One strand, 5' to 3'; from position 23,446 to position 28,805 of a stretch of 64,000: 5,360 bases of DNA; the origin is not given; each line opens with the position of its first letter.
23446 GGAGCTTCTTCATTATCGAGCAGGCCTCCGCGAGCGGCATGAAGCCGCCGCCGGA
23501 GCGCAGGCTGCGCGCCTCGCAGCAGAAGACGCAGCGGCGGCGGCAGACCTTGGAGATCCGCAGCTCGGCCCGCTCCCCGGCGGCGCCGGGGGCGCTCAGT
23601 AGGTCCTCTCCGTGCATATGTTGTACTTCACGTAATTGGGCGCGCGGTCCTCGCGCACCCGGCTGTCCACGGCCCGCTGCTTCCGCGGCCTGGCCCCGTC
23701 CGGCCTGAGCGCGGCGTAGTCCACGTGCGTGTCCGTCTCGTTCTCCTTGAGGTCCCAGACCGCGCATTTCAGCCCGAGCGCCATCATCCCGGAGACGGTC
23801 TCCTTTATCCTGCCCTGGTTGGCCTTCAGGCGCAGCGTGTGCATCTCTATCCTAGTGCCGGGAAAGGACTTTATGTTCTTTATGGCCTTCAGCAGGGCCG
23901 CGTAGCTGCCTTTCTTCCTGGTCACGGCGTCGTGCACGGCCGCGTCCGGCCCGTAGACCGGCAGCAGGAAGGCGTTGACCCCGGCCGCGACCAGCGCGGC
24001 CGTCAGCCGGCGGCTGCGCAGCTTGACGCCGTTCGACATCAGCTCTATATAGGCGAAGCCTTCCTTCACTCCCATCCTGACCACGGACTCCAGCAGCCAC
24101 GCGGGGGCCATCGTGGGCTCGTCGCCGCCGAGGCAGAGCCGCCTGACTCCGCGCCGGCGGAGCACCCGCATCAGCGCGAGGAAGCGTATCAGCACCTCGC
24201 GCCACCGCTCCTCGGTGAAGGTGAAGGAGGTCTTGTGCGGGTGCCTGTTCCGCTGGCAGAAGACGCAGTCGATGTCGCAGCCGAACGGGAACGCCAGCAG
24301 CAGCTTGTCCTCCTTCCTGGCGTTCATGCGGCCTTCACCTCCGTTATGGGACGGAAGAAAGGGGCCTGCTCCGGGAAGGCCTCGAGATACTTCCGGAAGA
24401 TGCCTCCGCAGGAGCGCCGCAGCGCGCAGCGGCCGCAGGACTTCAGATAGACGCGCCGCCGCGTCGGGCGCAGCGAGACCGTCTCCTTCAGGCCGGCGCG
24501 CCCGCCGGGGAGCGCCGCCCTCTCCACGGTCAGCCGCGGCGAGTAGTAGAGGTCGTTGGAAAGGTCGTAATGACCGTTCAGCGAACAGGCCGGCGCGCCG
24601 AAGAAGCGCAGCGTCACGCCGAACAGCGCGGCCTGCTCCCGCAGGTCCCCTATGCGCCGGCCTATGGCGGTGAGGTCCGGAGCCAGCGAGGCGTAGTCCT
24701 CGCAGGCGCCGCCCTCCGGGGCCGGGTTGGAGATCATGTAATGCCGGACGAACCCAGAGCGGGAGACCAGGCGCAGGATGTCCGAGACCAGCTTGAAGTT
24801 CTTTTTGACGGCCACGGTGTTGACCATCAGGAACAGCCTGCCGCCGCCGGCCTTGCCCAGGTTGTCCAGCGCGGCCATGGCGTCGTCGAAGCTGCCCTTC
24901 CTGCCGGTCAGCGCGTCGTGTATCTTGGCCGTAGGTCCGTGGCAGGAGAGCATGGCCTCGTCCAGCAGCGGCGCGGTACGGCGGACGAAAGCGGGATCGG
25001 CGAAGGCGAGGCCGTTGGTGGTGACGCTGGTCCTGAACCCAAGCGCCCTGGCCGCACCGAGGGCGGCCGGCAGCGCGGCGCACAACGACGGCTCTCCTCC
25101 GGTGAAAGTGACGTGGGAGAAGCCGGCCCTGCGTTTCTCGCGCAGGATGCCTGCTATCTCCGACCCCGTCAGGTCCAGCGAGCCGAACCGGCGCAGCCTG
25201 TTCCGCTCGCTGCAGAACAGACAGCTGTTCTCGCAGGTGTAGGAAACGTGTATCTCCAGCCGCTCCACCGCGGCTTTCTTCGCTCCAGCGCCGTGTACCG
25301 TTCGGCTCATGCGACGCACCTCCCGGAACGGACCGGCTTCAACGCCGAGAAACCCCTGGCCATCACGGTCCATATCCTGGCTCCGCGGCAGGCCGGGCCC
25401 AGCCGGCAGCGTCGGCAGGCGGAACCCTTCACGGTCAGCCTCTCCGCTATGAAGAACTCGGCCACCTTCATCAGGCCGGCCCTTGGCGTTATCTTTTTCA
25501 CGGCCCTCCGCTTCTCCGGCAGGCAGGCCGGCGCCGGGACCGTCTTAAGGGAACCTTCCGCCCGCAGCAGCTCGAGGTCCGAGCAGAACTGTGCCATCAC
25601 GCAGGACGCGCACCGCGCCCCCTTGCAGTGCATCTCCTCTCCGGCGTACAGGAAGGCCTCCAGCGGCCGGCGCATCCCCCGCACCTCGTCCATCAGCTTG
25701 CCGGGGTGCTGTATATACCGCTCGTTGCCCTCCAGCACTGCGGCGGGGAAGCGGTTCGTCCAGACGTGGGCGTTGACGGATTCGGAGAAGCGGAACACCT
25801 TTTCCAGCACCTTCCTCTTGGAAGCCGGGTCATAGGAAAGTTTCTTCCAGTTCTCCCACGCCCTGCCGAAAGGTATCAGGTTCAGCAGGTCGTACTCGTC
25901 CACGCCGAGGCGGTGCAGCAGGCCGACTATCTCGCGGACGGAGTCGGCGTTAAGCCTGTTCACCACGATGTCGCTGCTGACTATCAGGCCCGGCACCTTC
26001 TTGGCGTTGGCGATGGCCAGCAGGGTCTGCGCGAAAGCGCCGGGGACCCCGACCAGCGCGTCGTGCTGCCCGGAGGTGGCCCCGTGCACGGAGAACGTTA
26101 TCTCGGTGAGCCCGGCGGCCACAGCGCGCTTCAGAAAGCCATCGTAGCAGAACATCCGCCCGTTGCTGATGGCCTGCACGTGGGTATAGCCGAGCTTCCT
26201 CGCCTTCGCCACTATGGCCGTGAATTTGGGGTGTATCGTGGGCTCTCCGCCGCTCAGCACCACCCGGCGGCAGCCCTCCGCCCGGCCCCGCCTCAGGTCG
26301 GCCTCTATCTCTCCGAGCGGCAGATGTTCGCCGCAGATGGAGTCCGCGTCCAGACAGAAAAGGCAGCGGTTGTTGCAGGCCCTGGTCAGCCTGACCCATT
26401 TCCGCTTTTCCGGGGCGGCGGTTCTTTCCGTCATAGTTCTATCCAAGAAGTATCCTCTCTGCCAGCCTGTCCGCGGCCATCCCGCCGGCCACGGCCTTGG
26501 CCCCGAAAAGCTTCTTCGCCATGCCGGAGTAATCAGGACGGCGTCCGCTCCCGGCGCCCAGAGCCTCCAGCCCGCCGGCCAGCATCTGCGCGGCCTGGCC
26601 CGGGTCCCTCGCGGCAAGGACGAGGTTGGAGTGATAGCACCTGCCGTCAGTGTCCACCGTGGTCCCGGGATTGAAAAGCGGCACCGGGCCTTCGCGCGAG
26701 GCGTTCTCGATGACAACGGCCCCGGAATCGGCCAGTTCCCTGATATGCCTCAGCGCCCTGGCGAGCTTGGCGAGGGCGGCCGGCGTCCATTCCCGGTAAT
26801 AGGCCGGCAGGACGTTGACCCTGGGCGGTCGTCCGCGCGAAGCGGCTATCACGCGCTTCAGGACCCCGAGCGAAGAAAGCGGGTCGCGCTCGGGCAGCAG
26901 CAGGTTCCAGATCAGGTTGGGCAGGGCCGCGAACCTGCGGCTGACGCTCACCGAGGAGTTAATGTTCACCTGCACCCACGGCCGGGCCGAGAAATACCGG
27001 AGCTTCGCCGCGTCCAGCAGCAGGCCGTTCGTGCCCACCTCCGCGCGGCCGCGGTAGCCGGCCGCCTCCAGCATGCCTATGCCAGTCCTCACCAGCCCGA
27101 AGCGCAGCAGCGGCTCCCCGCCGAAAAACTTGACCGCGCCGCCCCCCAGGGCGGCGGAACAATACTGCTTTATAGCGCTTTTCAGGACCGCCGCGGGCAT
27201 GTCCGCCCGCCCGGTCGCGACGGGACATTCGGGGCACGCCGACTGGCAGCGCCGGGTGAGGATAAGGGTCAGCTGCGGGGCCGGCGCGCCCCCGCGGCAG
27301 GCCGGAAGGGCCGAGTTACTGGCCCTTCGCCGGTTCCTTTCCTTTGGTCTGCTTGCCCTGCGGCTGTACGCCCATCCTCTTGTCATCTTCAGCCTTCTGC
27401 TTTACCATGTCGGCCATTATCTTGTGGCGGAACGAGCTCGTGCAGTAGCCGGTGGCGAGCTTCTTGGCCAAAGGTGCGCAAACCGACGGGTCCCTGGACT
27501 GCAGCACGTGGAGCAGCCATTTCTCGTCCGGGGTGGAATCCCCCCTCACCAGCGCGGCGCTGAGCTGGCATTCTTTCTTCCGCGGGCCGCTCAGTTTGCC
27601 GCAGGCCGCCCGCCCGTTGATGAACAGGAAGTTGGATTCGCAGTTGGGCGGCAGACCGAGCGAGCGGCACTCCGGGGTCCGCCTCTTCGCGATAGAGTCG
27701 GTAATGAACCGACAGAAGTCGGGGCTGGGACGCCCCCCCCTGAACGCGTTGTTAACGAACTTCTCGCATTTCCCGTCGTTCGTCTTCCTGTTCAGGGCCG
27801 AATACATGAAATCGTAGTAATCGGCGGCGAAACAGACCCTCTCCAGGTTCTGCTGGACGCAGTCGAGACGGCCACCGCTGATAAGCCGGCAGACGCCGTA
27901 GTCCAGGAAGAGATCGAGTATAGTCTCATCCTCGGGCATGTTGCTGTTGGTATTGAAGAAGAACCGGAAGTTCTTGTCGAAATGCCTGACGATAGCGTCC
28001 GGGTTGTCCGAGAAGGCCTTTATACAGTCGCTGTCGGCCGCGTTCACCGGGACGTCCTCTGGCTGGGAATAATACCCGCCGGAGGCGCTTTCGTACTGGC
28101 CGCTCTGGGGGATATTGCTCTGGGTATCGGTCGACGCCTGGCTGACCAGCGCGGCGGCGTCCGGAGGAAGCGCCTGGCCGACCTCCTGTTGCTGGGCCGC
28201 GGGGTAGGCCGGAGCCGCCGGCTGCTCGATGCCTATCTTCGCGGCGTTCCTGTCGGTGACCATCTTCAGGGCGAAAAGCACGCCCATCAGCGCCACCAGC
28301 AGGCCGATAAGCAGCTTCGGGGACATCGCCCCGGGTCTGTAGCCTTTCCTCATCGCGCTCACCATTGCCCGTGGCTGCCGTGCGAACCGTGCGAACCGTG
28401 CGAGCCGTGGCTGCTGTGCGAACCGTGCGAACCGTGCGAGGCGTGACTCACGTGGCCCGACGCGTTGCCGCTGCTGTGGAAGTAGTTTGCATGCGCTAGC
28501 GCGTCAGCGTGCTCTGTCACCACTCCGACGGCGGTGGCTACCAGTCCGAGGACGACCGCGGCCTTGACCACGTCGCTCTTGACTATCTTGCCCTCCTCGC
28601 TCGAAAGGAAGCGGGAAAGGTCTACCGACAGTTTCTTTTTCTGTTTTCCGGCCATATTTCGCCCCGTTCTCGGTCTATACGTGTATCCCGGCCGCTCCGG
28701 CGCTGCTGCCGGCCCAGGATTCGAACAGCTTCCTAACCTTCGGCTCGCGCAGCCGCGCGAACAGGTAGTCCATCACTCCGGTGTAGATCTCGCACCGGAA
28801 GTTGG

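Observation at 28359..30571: His-Xaa-Ser (Hxs)-like module: rSAM/SPASM maturase, nine-fold H-x-S repeat peptide and a small accessory protein, fused onto the nitrogenase-like operon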

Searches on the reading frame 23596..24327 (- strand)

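Call 8: search_protein_families(library=ncbifam, proteins=[window:23596-24327:-], max_evalue=0.001)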
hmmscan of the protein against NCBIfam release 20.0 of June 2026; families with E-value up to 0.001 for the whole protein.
window:23596-24327:- (243 aa): 18 families
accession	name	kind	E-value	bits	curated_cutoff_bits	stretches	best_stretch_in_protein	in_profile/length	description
NF038332.1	rSAM_rare_HxsC4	exception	1.6e-16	60.4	500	1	7-193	14-193/335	radical SAM protein HxsC4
TIGR03977.1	rSAM_pair_HxsC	equivalog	2.3e-14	53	267.9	1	16-179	34-188/292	His-Xaa-Ser system radical SAM maturase HxsC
NF045646.2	rSAM_Se_TrsS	equivalog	7.3e-10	38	490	1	16-178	95-248/441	radical SAM (seleno)protein TrsS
TIGR02668.1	moaA_archaeal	equivalog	5.1e-09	35.5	325.25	1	12-182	15-174/303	GTP 3',8-cyclase MoaA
TIGR02666.1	moaA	equivalog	6.8e-09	35.1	284.05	1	4-174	7-173/336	GTP 3',8-cyclase MoaA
TIGR04466.1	rSAM_BlsE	equivalog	1.5e-07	31.2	400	1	16-151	12-133/327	cytosylglucuronate decarboxylase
TIGR02109.1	PQQ_syn_pqqE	equivalog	1.6e-07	30.6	381.35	1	9-175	9-163/358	pyrroloquinoline quinone biosynthesis protein PqqE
NF045702.1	rSAM_GDGT_ether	equivalog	1.1e-06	27.6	450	1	17-155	96-226/486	tetraether lipid synthase Tes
NF001199.0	PRK00164.2-1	equivalog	5.4e-06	25.8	231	1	15-176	20-170/308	GTP 3',8-cyclase MoaA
TIGR02495.1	NrdG2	equivalog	1.7e-05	24.3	131.15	1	13-154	22-152/193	anaerobic ribonucleoside-triphosphate reductase activating protein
TIGR04053.2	TIGR04053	equivalog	1.8e-05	24.2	395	1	17-191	18-181/366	TIGR04053 family radical SAM/SPASM domain-containing protein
TIGR04133.1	rSAM_w_lipo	hypoth_equivalog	2.8e-05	23.2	425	1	15-187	32-195/350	TIGR04133 family radical SAM/SPASM protein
TIGR04545.1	rSAM_ahbD_hemeb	equivalog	4.6e-05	23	500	1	15-185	8-166/339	heme b synthase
TIGR04317.1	W_rSAM_matur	equivalog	4.8e-05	22.6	380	1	13-155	10-139/349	tungsten cofactor oxidoreductase radical SAM maturase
TIGR04251.1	SCM_rSAM_ScmF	equivalog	6.9e-05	22.4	400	1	16-185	13-173/353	SynChlorMet cassette radical SAM/SPASM protein ScmF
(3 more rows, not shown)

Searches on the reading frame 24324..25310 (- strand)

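Call 8: search_protein_families(library=ncbifam, proteins=[window:24324-25310:-], max_evalue=0.001)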
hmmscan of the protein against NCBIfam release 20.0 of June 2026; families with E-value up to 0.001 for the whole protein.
window:24324-25310:- (328 aa): 33 families (the best 25 are shown)
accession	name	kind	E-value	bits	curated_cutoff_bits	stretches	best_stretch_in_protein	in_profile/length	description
NF038332.1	rSAM_rare_HxsC4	exception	9.8e-24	84.1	500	1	15-226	13-224/335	radical SAM protein HxsC4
TIGR03977.1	rSAM_pair_HxsC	equivalog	6.2e-22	77.8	267.9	1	21-247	30-256/292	His-Xaa-Ser system radical SAM maturase HxsC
TIGR04545.1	rSAM_ahbD_hemeb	equivalog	8.9e-15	54.9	500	1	22-193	6-173/339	heme b synthase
TIGR02668.1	moaA_archaeal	equivalog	6.1e-14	51.7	325.25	1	14-216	8-206/303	GTP 3',8-cyclase MoaA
NF038283.1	viperin_w_prok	equivalog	6.5e-14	51.8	180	1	19-172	5-167/281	viperin family antiviral radical SAM protein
NF045574.1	sacti_mat_StsB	exception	2.2e-13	49.9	625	1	26-178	106-252/466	StsB family radical SAM/SPASM domain sactipeptide maturase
TIGR02109.1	PQQ_syn_pqqE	equivalog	2.4e-13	49.8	381.35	1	20-183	11-170/358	pyrroloquinoline quinone biosynthesis protein PqqE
TIGR04466.1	rSAM_BlsE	equivalog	1.7e-11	44.1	400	1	20-190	7-169/327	cytosylglucuronate decarboxylase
TIGR03962.1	mycofact_rSAM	equivalog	1.8e-11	43.8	265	1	20-188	16-179/339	mycofactocin radical SAM maturase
TIGR04053.2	TIGR04053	equivalog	2.6e-11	43.4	395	1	25-188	17-179/366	TIGR04053 family radical SAM/SPASM domain-containing protein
NF001199.0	PRK00164.2-1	equivalog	9.3e-11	41.4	231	1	14-183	10-176/308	GTP 3',8-cyclase MoaA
TIGR04303.1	GeoRSP_rSAM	equivalog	1.3e-10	41.4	400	1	22-184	11-166/325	GeoRSP system radical SAM/SPASM protein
TIGR02666.1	moaA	equivalog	1.4e-10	40.7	284.05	1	15-184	9-182/336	GTP 3',8-cyclase MoaA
TIGR04251.1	SCM_rSAM_ScmF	equivalog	1.8e-10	40.7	400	1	40-183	32-170/353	SynChlorMet cassette radical SAM/SPASM protein ScmF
NF045646.2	rSAM_Se_TrsS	equivalog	2.4e-10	39.6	490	1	20-183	90-252/441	radical SAM (seleno)protein TrsS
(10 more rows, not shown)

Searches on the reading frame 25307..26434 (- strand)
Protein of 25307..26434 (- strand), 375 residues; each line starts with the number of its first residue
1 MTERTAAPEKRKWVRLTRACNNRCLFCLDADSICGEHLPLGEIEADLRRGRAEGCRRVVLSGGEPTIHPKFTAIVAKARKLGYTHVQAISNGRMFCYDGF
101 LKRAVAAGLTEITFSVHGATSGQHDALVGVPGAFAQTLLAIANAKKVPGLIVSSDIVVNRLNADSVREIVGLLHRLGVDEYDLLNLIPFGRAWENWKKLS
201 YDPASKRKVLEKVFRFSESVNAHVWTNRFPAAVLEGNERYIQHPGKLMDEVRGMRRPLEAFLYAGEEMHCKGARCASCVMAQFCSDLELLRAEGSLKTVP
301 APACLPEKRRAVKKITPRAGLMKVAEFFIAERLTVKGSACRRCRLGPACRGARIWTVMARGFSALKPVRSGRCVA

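Call 8: search_protein_families(library=ncbifam, proteins=[window:25307-26434:-], max_evalue=0.001)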
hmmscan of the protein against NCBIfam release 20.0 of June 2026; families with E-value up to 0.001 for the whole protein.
window:25307-26434:- (375 aa): 42 families (the best 25 are shown)
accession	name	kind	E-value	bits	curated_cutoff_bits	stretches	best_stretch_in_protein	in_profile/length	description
NF038332.1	rSAM_rare_HxsC4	exception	7.2e-27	94.4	500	1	2-183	6-191/335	radical SAM protein HxsC4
TIGR03977.1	rSAM_pair_HxsC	equivalog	1.3e-25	89.9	267.9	1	13-233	28-252/292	His-Xaa-Ser system radical SAM maturase HxsC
TIGR04545.1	rSAM_ahbD_hemeb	equivalog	1.6e-19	70.5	500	1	15-223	5-211/339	heme b synthase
TIGR04053.2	TIGR04053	equivalog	1.1e-17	64.3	395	1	16-227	14-224/366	TIGR04053 family radical SAM/SPASM domain-containing protein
TIGR02668.1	moaA_archaeal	equivalog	9.2e-16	57.7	325.25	1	14-212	14-212/303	GTP 3',8-cyclase MoaA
TIGR04317.1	W_rSAM_matur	equivalog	1.4e-15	57.2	380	1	11-233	5-229/349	tungsten cofactor oxidoreductase radical SAM maturase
NF045646.2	rSAM_Se_TrsS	equivalog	1.7e-15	56.5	490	1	15-172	91-250/441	radical SAM (seleno)protein TrsS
TIGR04347.1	pseudo_SAM_Halo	equivalog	6.8e-15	55.2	525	1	15-217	43-242/390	TIGR04347 family pseudo-SAM/SPASM protein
TIGR04051.1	rSAM_NirJ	equivalog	1.3e-14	54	515.45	1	15-212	7-201/354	heme d1 biosynthesis radical SAM protein NirJ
TIGR02666.1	moaA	equivalog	1.9e-14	53.4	284.05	1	15-220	15-226/336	GTP 3',8-cyclase MoaA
TIGR04466.1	rSAM_BlsE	equivalog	2e-14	53.8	400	1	10-191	3-179/327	cytosylglucuronate decarboxylase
TIGR04055.1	rSAM_NirJ2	equivalog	1.5e-13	51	500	1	17-221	7-208/326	putative heme d1 biosynthesis radical SAM protein NirJ2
TIGR02109.1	PQQ_syn_pqqE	equivalog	1.6e-13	50.3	381.35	1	15-200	12-196/358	pyrroloquinoline quinone biosynthesis protein PqqE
TIGR04133.1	rSAM_w_lipo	hypoth_equivalog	1.8e-13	50.1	425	1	57-213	76-228/350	TIGR04133 family radical SAM/SPASM protein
NF001199.0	PRK00164.2-1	equivalog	9.8e-13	47.9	231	1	14-190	16-188/308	GTP 3',8-cyclase MoaA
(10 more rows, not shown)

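Call 39: search_protein_families(library=padloc, proteins=[window:25307-26434:-], max_evalue=0.01)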
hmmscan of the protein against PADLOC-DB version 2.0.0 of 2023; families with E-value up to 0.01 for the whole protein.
window:25307-26434:- (375 aa): 3 families
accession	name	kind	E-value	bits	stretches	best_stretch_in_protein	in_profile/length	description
PDLC02903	pVip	-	9.2e-14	49.5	1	15-192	5-177/257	Viperins not associated with kinases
PDLC02904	pVip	-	1.6e-11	42.2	1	15-191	8-180/262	Viperins associated with kinases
PDLC02905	pVip-kinase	-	1.2e-05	22.7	1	15-115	187-290/474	Viperin-kinase fusion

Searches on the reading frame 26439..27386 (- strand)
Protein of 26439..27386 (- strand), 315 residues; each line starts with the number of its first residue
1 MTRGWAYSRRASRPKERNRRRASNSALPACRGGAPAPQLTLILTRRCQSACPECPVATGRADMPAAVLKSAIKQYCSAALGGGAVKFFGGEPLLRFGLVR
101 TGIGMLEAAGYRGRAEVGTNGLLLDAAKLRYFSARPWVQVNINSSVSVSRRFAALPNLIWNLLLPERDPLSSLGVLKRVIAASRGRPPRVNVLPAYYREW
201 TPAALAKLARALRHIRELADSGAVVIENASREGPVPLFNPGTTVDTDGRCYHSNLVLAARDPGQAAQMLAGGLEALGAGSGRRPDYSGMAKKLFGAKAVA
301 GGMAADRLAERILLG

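Call 3: search_protein_families(library=ncbifam, proteins=[window:26439-27386:-], max_evalue=0.01)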
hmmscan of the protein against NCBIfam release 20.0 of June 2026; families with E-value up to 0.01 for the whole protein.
window:26439-27386:- (315 aa): 13 families
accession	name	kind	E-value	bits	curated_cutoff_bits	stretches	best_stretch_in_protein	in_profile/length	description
TIGR04064.1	rSAM_nif11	equivalog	2e-06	26.8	518.7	1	33-136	74-187/459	nif11-like peptide radical SAM maturase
TIGR03978.1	rSAM_paired_1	equivalog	7.6e-06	24.9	370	1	41-135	87-190/466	His-Xaa-Ser system radical SAM maturase HxsB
NF047865.1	rSAM_PapB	equivalog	0.00018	20.9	340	1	39-108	5-80/330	PapB family radical SAM/SPASM ranthipeptide maturase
TIGR04303.1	GeoRSP_rSAM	equivalog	0.00063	19.4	400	1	43-141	11-105/325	GeoRSP system radical SAM/SPASM protein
TIGR04068.1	rSAM_ocin_clost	equivalog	0.0023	16.9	500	1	84-135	140-193/462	Cys-rich peptide radical SAM maturase CcpM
TIGR02666.1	moaA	equivalog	0.0034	16.4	284.05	1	39-126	12-105/336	GTP 3',8-cyclase MoaA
TIGR04546.1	rSAM_ahbC_deAc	equivalog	0.0035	16.2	650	1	41-155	43-158/390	12,18-didecarboxysiroheme deacetylase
TIGR02668.1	moaA_archaeal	equivalog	0.0037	16.3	325.25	1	38-126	11-99/303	GTP 3',8-cyclase MoaA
TIGR03977.1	rSAM_pair_HxsC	equivalog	0.0043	16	267.9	1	39-126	27-113/292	His-Xaa-Ser system radical SAM maturase HxsC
TIGR04280.1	geopep_mat_rSAM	hypoth_equivalog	0.0048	15.9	400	1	38-124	85-180/428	geopeptide radical SAM maturase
TIGR02109.1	PQQ_syn_pqqE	equivalog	0.0061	15.5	381.35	1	39-137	9-106/358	pyrroloquinoline quinone biosynthesis protein PqqE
TIGR03974.1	rSAM_six_Cys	equivalog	0.0065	15.4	425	1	40-132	100-203/451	thioether cross-link-forming SCIFF peptide maturase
NF045646.2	rSAM_Se_TrsS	equivalog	0.0079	14.8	490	1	41-125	90-174/441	radical SAM (seleno)protein TrsS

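Call 4: search_protein_families(library=pfam, proteins=[window:26439-27386:-], max_evalue=0.01)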
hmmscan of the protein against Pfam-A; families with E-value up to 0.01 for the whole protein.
window:26439-27386:- (315 aa): 1 family
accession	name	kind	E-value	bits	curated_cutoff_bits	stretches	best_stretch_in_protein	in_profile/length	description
PF04055.27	Radical_SAM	-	0.00027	21.6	29.5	1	42-142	2-107/166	Radical SAM superfamily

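Call 39: search_protein_families(library=padloc, proteins=[window:26439-27386:-], max_evalue=0.01)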
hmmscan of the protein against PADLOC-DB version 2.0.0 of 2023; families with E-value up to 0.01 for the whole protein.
window:26439-27386:- (315 aa): 0 families

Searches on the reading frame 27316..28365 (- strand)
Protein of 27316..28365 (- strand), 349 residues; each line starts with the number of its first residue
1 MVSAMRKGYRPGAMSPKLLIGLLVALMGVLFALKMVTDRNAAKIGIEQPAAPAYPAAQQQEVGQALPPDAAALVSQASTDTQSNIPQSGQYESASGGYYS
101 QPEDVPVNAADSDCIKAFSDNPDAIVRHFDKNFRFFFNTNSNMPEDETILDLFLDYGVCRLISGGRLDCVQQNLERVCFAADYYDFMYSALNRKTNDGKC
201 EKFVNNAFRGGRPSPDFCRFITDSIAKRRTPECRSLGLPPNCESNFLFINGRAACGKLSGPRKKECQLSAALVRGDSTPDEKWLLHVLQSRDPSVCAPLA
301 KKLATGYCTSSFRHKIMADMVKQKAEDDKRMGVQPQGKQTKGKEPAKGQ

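Call 3: search_protein_families(library=ncbifam, proteins=[window:27316-28365:-], max_evalue=0.01)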
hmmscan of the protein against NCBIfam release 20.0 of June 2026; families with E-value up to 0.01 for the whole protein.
window:27316-28365:- (349 aa): 0 families

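Call 4: search_protein_families(library=pfam, proteins=[window:27316-28365:-], max_evalue=0.01)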
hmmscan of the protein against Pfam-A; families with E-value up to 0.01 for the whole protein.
window:27316-28365:- (349 aa): 0 families

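Call 39: search_protein_families(library=padloc, proteins=[window:27316-28365:-], max_evalue=0.01)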
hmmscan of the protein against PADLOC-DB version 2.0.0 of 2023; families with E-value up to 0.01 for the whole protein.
window:27316-28365:- (349 aa): 0 families

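Call 41: search_protein_families(library=pfam, proteins=[window:27316-28365:-], max_evalue=10)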
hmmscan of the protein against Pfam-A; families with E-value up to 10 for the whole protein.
window:27316-28365:- (349 aa): 0 families

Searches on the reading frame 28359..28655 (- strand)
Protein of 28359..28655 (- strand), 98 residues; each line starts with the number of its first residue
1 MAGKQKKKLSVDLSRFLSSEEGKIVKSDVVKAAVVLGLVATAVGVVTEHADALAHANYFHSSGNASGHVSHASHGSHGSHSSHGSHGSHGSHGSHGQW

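Call 3: search_protein_families(library=ncbifam, proteins=[window:28359-28655:-], max_evalue=0.01)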
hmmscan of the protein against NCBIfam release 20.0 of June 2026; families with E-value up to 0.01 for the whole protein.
window:28359-28655:- (98 aa): 2 families
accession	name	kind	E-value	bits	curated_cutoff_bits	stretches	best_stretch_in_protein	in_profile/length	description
NF038313.3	HisXaaSer_A4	exception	1.3e-17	64.4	55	1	12-98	8-93/93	His-Xaa-Ser repeat protein HxsA4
NF038309.1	HisXaaSer_A3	equivalog_domain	6e-05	22.8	65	1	9-95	5-79/81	His-Xaa-Ser repeat protein HxsA3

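Call 4: search_protein_families(library=pfam, proteins=[window:28359-28655:-], max_evalue=0.01)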
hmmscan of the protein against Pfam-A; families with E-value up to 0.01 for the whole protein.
window:28359-28655:- (98 aa): 0 families

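Call 39: search_protein_families(library=padloc, proteins=[window:28359-28655:-], max_evalue=0.01)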
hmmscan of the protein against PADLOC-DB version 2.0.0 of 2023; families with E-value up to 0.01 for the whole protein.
window:28359-28655:- (98 aa): 0 families

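Call 41: search_protein_families(library=pfam, proteins=[window:28359-28655:-], max_evalue=10)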
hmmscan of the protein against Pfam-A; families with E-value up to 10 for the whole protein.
window:28359-28655:- (98 aa): 1 family
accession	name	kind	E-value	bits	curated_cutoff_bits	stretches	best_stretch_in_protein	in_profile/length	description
PF01391.23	Collagen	-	0.038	14.2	27.2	1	74-96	21-43/60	Collagen triple helix repeat (20 copies)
